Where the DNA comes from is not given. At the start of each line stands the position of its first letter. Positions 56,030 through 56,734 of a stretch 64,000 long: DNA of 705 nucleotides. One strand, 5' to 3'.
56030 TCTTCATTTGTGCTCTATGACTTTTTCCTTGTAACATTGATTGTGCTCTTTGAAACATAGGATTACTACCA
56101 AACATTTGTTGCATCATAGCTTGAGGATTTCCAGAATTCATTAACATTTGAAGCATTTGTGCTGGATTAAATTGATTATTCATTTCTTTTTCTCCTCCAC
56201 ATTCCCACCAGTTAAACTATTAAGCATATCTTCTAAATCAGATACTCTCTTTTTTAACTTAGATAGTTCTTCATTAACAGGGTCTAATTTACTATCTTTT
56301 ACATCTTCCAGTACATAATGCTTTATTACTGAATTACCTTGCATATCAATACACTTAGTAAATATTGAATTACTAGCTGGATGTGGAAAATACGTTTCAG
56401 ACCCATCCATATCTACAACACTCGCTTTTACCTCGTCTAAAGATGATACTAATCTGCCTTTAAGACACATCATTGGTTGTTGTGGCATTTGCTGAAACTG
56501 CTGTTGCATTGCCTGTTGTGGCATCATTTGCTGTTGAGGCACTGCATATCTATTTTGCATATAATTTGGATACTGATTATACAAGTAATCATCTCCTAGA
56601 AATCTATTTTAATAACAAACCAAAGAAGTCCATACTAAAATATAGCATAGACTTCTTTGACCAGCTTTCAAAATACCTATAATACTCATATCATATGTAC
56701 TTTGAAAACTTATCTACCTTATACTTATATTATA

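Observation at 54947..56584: Cluster of Gln/Asn/Met-rich, prion-like low-complexity proteins immediately after the tape measure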

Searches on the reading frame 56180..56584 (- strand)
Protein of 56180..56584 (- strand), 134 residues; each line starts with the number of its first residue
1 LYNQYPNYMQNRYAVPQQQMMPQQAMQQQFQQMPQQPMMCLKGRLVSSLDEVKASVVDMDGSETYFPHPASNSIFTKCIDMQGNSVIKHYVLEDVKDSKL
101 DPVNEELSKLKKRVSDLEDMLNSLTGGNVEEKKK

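Call 3: search_protein_families(library=pfam, proteins=[window:56180-56584:-], max_evalue=0.1)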
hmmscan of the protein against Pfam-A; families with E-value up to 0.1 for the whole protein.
window:56180-56584:- (134 aa): 4 families
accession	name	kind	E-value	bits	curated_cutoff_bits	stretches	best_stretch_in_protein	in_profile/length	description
PF05440.17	MtrB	-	0.02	15.8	27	1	92-122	23-53/94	Tetrahydromethanopterin S-methyltransferase subunit B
PF05531.17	NPV_P10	-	0.026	15.5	29.8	1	95-122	34-66/75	Nucleopolyhedrovirus P10 protein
PF15466.11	DUF4635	-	0.038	14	27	0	97-132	96-131/134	Domain of unknown function (DUF4635)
PF04508.17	Pox_A_type_inc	-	0.047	14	21.4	1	105-122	1-18/23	Viral A-type inclusion protein repeat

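Call 4: search_protein_families(library=phrogs, proteins=[window:56180-56584:-], max_evalue=0.1)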
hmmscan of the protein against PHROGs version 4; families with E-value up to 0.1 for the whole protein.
window:56180-56584:- (134 aa): 2 families
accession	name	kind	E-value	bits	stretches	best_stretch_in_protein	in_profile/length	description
phrog_21718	-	unknown function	1.6e-08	35.7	1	2-126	15-135/159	-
phrog_473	-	head and packaging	0.04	15.4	1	60-125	7-71/75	virion structural protein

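Call 11: find_homologous_proteins(query=window:56180-56584:-, max_evalue=0.001)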
Query window:56180-56584:- (134 aa): 59 proteins with E <= 0.001 among 116 candidates.
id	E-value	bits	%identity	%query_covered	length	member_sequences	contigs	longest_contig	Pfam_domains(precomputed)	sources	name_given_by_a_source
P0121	1.6e-79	282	96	100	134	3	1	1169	-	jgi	-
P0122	2.4e-76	272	95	100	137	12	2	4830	-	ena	-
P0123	7.4e-69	247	79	100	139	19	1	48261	-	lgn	-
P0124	1.4e-68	246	79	100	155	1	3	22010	-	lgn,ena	-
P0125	1.5e-66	240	79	100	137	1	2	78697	-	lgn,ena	-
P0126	1.6e-66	240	79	95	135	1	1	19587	-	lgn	-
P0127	1.8e-66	240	77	96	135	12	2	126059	-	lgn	-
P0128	7.5e-65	234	94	70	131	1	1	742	-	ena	-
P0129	1.7e-62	227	90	70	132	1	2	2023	-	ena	-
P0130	4.3e-57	209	85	66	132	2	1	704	-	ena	-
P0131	3.9e-56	206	91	63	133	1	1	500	-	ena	-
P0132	7.2e-55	202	78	70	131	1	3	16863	-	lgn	-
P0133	3.7e-41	158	62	90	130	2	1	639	-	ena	-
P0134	1.7e-39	153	52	94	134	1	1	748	-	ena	-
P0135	2.2e-38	149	54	95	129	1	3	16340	-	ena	-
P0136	1.1e-37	147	53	95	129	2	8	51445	-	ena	-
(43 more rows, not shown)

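Call 21: search_protein_families(library=ncbifam, proteins=[window:56180-56584:-], max_evalue=1)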
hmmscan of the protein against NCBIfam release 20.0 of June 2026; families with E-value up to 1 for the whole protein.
window:56180-56584:- (134 aa): 2 families
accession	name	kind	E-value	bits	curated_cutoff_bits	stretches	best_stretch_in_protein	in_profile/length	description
TIGR04166.1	methano_MtrB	equivalog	0.15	12.4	50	1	93-122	25-54/95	tetrahydromethanopterin S-methyltransferase subunit MtrB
NF002129.0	PRK00965.1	equivalog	0.17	12.1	113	1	93-122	26-55/108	tetrahydromethanopterin S-methyltransferase subunit B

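Call 22: search_protein_families(library=padloc, proteins=[window:56180-56584:-], max_evalue=1)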
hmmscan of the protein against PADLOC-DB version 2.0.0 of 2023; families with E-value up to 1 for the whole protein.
window:56180-56584:- (134 aa): 0 families

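Call 26: search_dna_similar(query=window:56180-56584:-, collection=phages, mode=protein, max_evalue=0.01, max_rows=60)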
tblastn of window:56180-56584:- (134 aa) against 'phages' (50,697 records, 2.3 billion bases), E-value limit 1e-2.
Records with a match: 10; places in all: 10; records where one place covers at least 80% of the query: 0.
Best place of each record, by identity: <60% 10.
By first word of the organism name: Clostridium 6; Bacteriophage 2; Dulem 1; bajarodcaudo 1.
By host as written in the record: - 3; Clostridium perfringens 3; Varecia variegata 1; Clostridium perfringens 012 1; Clostridium perfringens 2589 1; Clostridium perfringens JCM 1290 1.
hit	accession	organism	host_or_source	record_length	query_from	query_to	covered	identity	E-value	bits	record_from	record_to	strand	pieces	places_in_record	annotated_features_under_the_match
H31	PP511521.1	Dulem virus 36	Varecia variegata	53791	40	130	68%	40.2%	1e-7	54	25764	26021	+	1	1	hypothetical protein (x2)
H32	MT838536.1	Bacteriophage sp.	human fecal samples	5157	40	124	63%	38.9%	7e-10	61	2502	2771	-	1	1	record has no annotation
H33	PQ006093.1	bajarodcaudo virus 2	Neotoma bryanti feces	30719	40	124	63%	34.7%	8e-7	52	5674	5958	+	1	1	hypothetical protein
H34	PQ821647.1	Clostridium phage HMD-PC1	Clostridium perfringens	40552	44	131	66%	33.3%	2e-4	45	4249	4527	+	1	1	hypothetical protein (x2)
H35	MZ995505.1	Clostridium phage vB_CpeP_PMQ04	Clostridium perfringens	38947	44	131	66%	33.3%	2e-4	45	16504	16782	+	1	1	hypothetical protein (x2)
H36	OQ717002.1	Clostridium phage vB_CpeS-17DYC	Clostridium perfringens 012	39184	44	131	66%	33.3%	2e-4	45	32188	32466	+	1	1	hypothetical protein (x2)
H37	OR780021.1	Clostridium phage XP41-N3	Clostridium perfringens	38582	44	131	66%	33.3%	3e-4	45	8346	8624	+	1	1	hypothetical protein (x2)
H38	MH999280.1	Clostridium phage CPD1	Clostridium perfringens 2589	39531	44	131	66%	33.3%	3e-4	45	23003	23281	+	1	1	hypothetical protein (x2)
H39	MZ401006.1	Clostridium phage CPQ4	Clostridium perfringens JCM 1290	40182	44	131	66%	33.3%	3e-4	45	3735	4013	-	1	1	hypothetical protein (x2)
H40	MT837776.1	Bacteriophage sp.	human fecal samples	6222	41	124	63%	34.5%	1e-4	46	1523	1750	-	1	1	record has no annotation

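Call 39: predict_structure(alignment_id=A4)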
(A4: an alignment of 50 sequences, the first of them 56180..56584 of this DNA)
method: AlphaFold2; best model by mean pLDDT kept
length: 134 residues; sequences in the alignment: 50
mean_pLDDT: 62.1   pTM: 0.33
mean pLDDT of the five models: 62.1, 61.6, 60.6, 60.2, 59.4
residues with pLDDT >= 90: 7; 70-90: 41; 50-70: 45; < 50: 41
segments of 3 or more residues with pLDDT < 50: 1-29, 130-134
pLDDT, mean of each block of 10 residues (from residue 1): 41 37 43 49 63 69 61 77 81 61 75 90 69 42
secondary structure, 60 per line:
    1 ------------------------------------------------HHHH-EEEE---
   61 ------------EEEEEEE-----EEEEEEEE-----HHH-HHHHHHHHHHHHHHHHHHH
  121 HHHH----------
elements in order: H49-52 E54-57 E73-79 E85-92 H102-124

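Call 51: search_solved_structures(query=A4, max_evalue=1)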
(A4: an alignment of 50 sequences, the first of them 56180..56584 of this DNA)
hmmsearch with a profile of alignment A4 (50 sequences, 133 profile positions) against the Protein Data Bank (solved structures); distinct sequences matched with E-value up to 1: 11.
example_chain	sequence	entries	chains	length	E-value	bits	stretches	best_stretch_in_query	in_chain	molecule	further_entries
8eej_B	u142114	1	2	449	0.19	15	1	55-107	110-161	Amine oxidase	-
8een_B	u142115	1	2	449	0.19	15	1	55-107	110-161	Amine oxidase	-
8eef_A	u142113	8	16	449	0.19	15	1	55-107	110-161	Amine oxidase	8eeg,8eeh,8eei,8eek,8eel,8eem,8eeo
6gao_A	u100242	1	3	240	0.26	14.5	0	40-130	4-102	Outer capsid protein sigma-1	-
6nr8_4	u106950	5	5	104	0.44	13.8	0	100-127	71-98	Prefoldin subunit 4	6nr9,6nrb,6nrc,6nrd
8cra_A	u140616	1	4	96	0.48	13.7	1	9-61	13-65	Floral homeotic protein AGAMOUS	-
6gaj_A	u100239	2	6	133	0.57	13.4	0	44-130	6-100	Outer capsid protein sigma-1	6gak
9pmm_A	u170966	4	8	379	0.78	13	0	80-93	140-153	PUM-HD domain-containing protein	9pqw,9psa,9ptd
1wkb_A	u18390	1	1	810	0.89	12.8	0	77-126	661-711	Leucyl-tRNA synthetase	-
2hap_C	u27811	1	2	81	0.92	12.8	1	91-127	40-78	PROTEIN (HEME ACTIVATOR PROTEIN)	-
1hwt_C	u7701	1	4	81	0.93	12.7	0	91-127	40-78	PROTEIN (HEME ACTIVATOR PROTEIN)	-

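Call 101: search_protein_families(library=phrogs, alignment_id=A11, max_evalue=0.001)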
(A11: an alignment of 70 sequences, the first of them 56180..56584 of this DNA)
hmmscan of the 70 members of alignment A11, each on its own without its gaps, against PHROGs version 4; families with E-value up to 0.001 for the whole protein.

A. member 1, window:56180-56584:- (134 aa): 1 family
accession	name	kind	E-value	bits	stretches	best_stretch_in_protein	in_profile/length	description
phrog_21718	-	unknown function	1.6e-08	35.7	1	2-126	15-135/159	-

B. families by the number of members that match (of 70 scanned): 2 families
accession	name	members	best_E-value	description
phrog_21718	-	58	2.6e-36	-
phrog_15846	-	1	0.00081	-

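Call 105: find_encoding_contigs(protein=P0127, flank=4000, max_places=2)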
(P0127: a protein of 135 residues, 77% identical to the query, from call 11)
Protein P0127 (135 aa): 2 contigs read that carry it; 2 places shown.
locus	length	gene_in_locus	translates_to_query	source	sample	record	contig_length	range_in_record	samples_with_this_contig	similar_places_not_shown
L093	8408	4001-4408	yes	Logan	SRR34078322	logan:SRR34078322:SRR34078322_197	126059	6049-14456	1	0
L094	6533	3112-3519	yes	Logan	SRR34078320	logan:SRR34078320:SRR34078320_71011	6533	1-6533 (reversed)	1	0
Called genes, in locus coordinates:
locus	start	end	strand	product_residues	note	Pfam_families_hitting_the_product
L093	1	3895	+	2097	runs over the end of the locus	PF18013:Phage_lysozyme2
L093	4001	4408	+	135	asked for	-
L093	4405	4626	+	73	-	-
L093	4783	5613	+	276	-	-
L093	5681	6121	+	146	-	-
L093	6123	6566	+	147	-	PF25223:DUF7841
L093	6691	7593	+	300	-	-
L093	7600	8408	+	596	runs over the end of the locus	-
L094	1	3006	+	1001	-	?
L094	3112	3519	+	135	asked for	-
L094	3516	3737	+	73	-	-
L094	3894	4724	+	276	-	-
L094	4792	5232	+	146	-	-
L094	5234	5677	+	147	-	PF25223:DUF7841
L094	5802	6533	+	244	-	?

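Call 106: find_encoding_contigs(protein=P0136, flank=4000, max_places=2)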
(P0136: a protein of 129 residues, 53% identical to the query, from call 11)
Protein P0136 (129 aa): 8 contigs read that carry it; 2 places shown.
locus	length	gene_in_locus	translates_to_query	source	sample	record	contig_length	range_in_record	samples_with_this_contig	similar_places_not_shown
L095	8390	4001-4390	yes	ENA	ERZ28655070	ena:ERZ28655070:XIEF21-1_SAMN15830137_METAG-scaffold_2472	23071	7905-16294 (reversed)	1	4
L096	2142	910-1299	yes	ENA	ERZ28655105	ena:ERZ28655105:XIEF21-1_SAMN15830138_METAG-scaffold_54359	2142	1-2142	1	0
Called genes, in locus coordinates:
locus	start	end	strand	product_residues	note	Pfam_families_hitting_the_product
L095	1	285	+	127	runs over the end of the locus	-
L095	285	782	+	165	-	-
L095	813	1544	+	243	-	-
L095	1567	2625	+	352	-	PF03864:Phage_cap_E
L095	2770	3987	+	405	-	PF27730:UCP028589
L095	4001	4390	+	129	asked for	-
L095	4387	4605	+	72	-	-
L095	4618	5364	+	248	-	-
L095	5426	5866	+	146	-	-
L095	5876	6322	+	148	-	PF25223:DUF7841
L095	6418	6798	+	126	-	-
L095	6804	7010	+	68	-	-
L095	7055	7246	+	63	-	-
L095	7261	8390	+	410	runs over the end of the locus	PF27730:UCP028589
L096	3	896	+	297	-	?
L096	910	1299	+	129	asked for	-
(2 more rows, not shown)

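Call 107: search_protein_families(library=phrogs, proteins=[L095:285-782:+, L095:813-1544:+, L095:1567-2625:+, L095:2770-3987:+, L095:6418-6798:+, L095:6804-7010:+, L095:7055-7246:+, L095:7261-8388:+], max_evalue=0.001)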
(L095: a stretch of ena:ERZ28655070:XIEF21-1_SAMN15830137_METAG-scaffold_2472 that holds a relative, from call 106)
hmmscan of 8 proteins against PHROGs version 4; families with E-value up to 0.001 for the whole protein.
L095:285-782:+ (165 aa): 0 families

L095:813-1544:+ (243 aa): 1 family
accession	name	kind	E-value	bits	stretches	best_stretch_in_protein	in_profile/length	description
phrog_909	-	head and packaging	1.8e-16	61.3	1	156-241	24-111/113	major head protein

L095:1567-2625:+ (352 aa): 3 families
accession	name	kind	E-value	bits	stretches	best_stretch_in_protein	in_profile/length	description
phrog_29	-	head and packaging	1.1e-59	203.7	1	2-336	24-348/439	major head protein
phrog_26029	-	unknown function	1.4e-10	42.4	1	5-91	6-90/105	-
phrog_1005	-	head and packaging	5.2e-05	23.7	1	154-238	145-215/315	major head protein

L095:2770-3987:+ (405 aa): 1 family
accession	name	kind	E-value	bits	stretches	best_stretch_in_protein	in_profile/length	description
phrog_807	-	tail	4.8e-30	105.9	2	10-145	5-136/256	major tail protein with Ig-like domain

L095:6418-6798:+ (126 aa): 0 families

L095:6804-7010:+ (68 aa): 0 families

L095:7055-7246:+ (63 aa): 0 families

L095:7261-8388:+ (376 aa): 1 family
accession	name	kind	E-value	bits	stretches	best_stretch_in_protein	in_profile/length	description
phrog_807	-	tail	9.2e-17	62.3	1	8-96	3-95/256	major tail protein with Ig-like domain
